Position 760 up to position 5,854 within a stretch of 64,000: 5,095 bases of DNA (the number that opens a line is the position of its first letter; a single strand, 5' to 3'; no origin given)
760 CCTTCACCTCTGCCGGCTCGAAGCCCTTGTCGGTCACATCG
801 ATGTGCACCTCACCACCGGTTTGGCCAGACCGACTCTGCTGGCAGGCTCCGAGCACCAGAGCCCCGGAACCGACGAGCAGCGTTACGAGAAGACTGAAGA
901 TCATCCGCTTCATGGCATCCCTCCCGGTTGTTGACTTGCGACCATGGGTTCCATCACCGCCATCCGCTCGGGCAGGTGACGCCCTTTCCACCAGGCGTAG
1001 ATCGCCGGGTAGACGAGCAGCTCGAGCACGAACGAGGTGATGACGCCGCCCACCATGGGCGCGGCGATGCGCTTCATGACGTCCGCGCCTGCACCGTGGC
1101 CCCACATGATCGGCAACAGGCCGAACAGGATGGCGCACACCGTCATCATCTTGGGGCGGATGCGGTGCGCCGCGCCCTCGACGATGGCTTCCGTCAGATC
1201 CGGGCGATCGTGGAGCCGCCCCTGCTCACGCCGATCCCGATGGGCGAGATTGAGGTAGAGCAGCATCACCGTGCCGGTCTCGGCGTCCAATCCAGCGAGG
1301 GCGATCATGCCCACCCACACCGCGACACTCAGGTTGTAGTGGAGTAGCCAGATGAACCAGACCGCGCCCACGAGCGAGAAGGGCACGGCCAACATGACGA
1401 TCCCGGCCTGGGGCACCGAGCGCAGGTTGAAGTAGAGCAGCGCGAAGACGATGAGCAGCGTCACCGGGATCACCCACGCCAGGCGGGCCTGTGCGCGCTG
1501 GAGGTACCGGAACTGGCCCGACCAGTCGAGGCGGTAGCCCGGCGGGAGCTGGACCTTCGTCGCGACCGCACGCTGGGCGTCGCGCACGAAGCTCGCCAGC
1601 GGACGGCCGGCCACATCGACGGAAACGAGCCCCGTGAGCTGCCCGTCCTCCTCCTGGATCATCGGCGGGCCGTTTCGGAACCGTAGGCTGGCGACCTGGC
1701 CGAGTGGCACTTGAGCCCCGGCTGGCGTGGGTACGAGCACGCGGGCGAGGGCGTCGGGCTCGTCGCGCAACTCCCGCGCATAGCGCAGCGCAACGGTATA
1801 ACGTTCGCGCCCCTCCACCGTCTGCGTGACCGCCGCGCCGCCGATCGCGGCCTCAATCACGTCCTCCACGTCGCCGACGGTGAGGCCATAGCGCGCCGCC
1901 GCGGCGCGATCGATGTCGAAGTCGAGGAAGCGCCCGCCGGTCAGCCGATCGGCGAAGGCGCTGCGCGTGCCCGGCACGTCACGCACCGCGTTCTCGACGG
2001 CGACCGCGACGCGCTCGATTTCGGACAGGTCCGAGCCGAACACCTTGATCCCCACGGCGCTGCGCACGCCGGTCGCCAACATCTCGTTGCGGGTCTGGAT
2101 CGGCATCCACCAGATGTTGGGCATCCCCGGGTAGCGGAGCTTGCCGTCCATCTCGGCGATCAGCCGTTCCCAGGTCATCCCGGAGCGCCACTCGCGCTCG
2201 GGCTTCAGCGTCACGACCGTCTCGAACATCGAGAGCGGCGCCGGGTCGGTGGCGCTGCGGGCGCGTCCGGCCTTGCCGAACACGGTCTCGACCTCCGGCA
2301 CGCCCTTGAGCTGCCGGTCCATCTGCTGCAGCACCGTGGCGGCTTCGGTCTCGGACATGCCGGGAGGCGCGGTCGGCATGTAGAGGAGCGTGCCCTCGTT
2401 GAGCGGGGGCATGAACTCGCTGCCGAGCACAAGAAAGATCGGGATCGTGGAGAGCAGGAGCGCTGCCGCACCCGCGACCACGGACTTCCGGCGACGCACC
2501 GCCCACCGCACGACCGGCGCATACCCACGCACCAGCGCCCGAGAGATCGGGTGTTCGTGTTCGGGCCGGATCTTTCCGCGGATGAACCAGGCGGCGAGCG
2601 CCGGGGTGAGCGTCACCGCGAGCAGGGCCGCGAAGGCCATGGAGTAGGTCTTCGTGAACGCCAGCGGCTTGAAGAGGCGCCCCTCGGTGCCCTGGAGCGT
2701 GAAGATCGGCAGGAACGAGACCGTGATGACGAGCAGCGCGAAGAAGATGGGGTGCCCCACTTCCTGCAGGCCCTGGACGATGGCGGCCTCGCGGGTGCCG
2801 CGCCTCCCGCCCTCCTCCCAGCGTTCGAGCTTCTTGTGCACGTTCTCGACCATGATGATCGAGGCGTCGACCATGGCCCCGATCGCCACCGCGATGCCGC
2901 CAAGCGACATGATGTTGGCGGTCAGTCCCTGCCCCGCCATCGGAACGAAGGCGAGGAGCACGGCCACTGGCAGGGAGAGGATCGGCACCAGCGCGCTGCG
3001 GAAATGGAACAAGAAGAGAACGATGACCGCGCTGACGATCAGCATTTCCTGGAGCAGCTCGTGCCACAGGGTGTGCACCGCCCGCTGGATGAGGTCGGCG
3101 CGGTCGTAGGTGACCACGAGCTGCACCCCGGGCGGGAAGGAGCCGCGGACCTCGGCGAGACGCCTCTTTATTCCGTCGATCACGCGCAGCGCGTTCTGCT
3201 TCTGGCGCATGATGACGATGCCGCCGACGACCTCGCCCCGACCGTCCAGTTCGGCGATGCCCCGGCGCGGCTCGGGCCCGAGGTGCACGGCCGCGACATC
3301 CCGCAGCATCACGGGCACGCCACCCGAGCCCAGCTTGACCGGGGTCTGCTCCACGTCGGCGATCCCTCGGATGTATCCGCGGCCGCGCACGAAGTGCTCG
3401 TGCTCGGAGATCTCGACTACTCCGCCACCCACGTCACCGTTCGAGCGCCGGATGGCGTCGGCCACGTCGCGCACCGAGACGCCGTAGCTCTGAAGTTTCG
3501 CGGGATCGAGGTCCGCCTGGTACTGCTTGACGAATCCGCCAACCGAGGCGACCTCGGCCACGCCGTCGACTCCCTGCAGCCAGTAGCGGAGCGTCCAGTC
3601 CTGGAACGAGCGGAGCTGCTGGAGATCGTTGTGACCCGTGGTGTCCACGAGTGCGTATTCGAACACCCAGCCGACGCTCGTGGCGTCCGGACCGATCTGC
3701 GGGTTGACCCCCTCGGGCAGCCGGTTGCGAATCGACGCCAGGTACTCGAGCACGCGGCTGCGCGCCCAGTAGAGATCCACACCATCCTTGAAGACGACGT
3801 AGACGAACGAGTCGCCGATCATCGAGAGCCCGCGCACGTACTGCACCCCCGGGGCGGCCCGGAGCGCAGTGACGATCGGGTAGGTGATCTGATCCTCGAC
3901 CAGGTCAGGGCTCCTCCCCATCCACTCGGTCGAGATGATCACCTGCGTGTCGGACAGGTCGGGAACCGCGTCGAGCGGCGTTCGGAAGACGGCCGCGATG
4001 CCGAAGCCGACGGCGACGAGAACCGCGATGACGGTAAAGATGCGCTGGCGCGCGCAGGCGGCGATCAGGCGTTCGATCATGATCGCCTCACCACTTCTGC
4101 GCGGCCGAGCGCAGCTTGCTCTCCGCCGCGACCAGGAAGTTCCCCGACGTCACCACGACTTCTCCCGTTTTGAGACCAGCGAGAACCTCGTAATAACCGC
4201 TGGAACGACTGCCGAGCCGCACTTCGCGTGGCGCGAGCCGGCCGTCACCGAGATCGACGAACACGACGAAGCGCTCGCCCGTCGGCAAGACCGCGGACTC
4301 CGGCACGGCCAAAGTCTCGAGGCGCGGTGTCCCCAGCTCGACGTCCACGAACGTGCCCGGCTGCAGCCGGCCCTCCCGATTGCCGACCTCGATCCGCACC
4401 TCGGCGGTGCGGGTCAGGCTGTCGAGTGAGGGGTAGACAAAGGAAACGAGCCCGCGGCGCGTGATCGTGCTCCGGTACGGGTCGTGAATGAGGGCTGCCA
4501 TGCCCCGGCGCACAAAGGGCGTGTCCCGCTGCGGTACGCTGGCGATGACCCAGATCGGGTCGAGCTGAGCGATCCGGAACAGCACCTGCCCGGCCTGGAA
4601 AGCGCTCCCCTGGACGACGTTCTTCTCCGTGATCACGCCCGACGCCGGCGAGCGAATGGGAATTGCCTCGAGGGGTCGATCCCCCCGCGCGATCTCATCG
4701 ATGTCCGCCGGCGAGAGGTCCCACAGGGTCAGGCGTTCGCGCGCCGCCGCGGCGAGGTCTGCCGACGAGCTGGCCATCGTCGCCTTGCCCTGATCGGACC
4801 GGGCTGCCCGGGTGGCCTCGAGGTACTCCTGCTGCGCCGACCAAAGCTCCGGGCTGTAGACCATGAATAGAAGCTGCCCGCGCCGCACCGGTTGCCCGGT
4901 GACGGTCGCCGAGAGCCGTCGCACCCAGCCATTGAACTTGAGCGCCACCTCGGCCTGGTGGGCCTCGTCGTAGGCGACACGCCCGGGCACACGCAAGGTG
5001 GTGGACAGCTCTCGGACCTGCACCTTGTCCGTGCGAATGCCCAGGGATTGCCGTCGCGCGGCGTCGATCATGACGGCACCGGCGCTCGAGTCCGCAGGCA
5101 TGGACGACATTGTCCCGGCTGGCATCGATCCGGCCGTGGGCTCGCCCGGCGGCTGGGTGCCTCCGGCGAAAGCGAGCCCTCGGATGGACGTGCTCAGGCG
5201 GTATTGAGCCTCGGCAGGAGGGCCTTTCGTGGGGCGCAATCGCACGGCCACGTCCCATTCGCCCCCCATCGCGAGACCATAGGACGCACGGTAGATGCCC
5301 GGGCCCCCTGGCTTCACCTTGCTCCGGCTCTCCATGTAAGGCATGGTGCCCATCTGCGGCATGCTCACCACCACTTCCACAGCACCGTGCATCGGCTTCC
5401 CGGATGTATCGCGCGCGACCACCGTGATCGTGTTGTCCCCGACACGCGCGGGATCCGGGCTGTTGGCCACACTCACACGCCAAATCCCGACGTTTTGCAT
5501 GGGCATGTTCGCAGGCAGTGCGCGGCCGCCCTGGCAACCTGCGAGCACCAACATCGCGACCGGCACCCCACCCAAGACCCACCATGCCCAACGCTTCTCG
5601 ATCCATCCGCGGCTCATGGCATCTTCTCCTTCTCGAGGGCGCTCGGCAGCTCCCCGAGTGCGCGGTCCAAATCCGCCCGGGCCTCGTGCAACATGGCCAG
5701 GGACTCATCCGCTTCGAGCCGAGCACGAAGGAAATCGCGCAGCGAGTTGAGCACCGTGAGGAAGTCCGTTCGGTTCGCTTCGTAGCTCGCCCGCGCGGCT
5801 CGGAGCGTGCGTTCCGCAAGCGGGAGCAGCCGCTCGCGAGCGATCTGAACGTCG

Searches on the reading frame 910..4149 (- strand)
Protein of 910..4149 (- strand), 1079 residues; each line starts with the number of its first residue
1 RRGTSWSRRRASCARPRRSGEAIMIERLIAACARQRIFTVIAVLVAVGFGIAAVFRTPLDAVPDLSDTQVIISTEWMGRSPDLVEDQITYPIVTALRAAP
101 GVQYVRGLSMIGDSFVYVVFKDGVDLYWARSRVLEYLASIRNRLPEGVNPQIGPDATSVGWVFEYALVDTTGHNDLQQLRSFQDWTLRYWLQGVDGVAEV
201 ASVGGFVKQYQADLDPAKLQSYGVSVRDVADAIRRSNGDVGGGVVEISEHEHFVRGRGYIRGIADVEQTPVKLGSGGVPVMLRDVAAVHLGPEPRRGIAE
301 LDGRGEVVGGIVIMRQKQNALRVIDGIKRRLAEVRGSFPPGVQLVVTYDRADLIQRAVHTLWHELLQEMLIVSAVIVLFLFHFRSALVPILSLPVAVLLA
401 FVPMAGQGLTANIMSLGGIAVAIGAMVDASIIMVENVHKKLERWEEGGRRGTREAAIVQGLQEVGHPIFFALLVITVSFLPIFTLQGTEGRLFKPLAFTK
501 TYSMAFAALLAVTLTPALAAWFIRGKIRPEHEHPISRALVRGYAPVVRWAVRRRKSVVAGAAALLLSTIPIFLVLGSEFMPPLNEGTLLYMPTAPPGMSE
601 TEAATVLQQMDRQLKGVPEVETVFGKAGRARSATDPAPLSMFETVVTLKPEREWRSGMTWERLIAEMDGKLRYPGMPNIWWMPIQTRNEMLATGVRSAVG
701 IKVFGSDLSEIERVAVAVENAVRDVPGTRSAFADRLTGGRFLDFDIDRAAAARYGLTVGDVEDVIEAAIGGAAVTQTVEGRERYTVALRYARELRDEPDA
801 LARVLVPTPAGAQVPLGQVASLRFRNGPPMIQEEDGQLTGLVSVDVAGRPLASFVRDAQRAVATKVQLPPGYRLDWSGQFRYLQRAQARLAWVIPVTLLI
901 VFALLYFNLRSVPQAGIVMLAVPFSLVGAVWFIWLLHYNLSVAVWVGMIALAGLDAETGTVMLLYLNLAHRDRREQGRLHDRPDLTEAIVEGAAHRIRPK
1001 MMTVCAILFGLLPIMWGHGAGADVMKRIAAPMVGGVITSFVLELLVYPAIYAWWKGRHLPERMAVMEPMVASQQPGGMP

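Call 8: search_protein_families(library=pfam, proteins=[window:910-4149:-], max_evalue=0.0001)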
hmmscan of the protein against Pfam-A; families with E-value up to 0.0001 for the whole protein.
window:910-4149:- (1079 aa): 2 families
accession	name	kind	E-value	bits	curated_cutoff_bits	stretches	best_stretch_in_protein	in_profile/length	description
PF00873.25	ACR_tran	-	1.1e-239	798.5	28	1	33-1052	6-1018/1021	AcrB/AcrD/AcrF family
PF03176.21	MMPL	-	1.5e-10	41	20.5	1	361-535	142-314/333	MMPL family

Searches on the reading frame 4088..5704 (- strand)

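Call 8: search_protein_families(library=pfam, proteins=[window:4088-5704:-], max_evalue=0.0001)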
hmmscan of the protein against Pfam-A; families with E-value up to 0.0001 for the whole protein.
window:4088-5704:- (538 aa): 4 families
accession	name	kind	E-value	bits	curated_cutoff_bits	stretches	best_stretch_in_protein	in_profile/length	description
PF16576.10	HlyD_D23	-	8.1e-67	225.1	30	1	233-453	2-214/214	Barrel-sandwich domain of CusB or HlyD membrane-fusion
PF13437.12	HlyD_3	-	1.8e-17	64.4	22.2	1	350-450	2-106/106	HlyD family secretion protein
PF13115.11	YtkA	-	1.8e-15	57.8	25.9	1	74-154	6-84/85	YtkA-like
PF13533.13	Biotin_lipoyl_2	-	1.4e-05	25.3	29.8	0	349-378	2-31/32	Biotin-lipoyl like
